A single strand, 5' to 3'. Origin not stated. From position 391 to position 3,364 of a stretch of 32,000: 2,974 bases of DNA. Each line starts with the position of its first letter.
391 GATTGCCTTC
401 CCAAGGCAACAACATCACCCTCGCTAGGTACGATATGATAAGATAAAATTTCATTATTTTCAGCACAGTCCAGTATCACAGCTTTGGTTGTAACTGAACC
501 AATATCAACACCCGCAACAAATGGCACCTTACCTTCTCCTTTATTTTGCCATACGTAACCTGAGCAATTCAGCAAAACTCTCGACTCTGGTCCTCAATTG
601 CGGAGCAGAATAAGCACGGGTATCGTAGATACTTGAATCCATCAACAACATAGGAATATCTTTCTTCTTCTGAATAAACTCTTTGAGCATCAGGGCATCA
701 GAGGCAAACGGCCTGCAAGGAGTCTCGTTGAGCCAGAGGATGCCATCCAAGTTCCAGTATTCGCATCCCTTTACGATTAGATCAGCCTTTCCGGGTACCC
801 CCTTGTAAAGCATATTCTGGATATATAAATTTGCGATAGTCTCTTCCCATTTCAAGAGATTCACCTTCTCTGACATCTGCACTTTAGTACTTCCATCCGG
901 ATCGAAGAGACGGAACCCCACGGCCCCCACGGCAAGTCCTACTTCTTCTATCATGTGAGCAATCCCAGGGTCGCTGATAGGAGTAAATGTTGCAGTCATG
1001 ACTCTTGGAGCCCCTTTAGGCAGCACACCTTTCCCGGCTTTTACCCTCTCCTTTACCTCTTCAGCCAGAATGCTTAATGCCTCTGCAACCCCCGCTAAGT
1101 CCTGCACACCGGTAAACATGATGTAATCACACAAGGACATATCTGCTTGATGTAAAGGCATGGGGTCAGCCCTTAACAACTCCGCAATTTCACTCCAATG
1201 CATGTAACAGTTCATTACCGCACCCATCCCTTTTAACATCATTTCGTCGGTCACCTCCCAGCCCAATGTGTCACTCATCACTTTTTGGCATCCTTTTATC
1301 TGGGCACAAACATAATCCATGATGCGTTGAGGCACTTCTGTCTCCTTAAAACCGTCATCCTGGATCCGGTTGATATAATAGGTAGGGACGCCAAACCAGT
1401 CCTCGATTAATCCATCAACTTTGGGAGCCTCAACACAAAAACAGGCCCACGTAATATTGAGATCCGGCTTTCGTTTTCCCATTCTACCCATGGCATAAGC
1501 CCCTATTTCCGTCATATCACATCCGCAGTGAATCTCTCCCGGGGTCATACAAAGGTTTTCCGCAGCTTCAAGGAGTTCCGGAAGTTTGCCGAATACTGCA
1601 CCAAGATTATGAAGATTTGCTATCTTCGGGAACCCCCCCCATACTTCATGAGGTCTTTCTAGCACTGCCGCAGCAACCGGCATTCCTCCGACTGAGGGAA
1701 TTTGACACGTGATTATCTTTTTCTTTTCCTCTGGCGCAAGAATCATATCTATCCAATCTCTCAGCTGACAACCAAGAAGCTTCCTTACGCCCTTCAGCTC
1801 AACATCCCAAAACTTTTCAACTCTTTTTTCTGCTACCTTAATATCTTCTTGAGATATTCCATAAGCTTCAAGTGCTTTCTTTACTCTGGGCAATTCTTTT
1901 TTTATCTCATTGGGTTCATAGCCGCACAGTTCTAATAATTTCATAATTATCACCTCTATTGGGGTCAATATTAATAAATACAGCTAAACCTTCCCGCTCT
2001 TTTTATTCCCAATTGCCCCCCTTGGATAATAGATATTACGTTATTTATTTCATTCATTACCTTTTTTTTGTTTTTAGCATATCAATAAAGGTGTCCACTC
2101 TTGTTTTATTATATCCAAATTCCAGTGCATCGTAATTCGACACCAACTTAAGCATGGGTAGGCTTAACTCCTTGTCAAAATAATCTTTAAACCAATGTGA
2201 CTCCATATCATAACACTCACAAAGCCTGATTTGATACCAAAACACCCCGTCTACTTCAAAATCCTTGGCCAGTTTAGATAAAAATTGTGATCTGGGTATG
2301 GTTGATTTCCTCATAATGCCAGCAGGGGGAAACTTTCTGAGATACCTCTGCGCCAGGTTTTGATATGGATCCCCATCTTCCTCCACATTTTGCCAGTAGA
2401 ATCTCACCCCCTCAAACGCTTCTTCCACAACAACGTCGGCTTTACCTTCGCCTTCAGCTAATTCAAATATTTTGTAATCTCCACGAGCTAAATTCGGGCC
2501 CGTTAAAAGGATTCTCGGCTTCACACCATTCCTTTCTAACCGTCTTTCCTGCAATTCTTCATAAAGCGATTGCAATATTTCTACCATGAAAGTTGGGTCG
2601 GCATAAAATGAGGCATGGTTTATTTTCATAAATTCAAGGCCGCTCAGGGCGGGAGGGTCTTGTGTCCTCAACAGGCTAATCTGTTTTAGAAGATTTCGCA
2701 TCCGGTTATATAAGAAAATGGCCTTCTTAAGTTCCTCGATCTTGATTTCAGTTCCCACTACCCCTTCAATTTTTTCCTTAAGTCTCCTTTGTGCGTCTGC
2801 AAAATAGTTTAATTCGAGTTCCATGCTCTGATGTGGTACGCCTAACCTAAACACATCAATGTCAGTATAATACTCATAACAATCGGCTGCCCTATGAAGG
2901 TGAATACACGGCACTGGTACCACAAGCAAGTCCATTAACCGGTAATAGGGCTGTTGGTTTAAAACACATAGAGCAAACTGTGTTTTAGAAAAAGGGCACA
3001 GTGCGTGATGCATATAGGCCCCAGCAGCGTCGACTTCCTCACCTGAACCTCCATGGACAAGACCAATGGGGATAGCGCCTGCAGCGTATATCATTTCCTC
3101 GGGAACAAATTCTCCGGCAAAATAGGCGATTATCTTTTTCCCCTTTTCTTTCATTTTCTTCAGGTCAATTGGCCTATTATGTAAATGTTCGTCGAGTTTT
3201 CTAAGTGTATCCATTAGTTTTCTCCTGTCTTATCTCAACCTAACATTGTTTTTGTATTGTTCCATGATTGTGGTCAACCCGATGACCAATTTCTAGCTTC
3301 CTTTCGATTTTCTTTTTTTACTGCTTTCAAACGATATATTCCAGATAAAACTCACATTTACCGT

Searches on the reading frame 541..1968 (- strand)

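Call 8: search_protein_families(library=pfam, proteins=[window:541-1968:-], max_evalue=0.0001)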
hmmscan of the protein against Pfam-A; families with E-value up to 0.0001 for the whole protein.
window:541-1968:- (475 aa): 1 family
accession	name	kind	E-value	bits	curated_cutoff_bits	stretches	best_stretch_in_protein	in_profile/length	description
PF06050.19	HGD-D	-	1.8e-27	97.3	28.4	1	124-469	19-342/342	2-hydroxyglutaryl-CoA dehydratase, D-component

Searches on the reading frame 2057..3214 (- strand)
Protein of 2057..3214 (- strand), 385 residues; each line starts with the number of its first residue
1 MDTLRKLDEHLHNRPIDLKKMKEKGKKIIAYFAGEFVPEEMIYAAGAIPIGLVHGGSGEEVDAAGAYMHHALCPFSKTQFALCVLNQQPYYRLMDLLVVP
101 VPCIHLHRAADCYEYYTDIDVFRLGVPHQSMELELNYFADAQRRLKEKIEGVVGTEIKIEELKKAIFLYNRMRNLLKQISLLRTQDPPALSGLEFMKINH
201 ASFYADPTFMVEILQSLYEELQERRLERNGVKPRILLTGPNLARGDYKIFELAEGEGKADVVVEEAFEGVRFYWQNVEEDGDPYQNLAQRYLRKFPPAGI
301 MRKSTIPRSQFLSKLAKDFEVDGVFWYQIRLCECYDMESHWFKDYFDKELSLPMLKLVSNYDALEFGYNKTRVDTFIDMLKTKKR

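Call 8: search_protein_families(library=pfam, proteins=[window:2057-3214:-], max_evalue=0.0001)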
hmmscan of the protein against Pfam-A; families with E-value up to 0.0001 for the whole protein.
window:2057-3214:- (385 aa): 1 family
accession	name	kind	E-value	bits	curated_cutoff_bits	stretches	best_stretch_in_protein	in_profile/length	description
PF06050.19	HGD-D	-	2.1e-71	241.7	28.4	1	36-380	3-342/342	2-hydroxyglutaryl-CoA dehydratase, D-component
